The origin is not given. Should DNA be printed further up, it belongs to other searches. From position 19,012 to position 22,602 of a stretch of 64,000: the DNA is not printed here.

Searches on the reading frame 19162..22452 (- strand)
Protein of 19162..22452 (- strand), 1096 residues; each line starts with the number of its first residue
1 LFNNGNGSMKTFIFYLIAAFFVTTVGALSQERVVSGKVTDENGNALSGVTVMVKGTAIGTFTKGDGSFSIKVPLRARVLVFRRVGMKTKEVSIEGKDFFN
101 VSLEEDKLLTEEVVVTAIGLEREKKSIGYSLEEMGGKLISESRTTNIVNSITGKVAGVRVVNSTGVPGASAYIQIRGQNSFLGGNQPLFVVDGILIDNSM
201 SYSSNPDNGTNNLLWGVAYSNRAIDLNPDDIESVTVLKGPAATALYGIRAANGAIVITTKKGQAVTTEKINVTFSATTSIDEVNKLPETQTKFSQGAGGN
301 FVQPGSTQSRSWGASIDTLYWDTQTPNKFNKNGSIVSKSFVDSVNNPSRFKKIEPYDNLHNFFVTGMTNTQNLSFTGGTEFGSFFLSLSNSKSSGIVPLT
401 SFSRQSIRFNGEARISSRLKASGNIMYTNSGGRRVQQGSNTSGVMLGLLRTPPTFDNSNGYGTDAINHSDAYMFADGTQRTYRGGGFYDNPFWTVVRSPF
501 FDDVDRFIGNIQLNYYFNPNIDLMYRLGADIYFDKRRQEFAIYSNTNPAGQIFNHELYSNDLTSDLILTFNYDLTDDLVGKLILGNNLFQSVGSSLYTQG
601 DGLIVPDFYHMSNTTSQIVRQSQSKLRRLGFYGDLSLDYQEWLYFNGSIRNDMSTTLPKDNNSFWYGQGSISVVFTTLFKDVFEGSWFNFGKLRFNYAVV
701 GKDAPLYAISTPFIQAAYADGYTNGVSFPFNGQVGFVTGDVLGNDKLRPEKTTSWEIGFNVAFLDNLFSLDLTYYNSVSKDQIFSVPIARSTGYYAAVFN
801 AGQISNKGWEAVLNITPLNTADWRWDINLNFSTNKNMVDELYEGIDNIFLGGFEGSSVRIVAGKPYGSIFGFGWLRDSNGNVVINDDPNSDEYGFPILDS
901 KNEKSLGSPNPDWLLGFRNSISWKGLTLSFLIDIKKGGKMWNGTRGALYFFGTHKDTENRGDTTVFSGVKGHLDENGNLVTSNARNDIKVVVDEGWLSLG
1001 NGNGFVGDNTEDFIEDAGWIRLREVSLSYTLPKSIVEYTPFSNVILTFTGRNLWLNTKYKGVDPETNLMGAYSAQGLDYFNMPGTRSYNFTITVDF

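Call 9: search_protein_families(library=pfam, proteins=[window:19162-22452:-], max_evalue=0.001)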
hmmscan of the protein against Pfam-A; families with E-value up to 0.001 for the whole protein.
window:19162-22452:- (1096 aa): 3 families
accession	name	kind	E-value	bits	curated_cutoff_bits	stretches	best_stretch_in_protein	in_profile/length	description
PF13715.12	CarbopepD_reg_2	-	2.1e-16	60.1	32.2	1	34-115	1-88/88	CarboxypepD_reg-like domain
PF07715.20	Plug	-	2.5e-14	54.1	23.9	1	125-254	3-107/107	TonB-dependent Receptor Plug Domain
PF13620.12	CarboxypepD_reg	-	8.9e-10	39.2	32.3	1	34-92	2-65/82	Carboxypeptidase regulatory-like domain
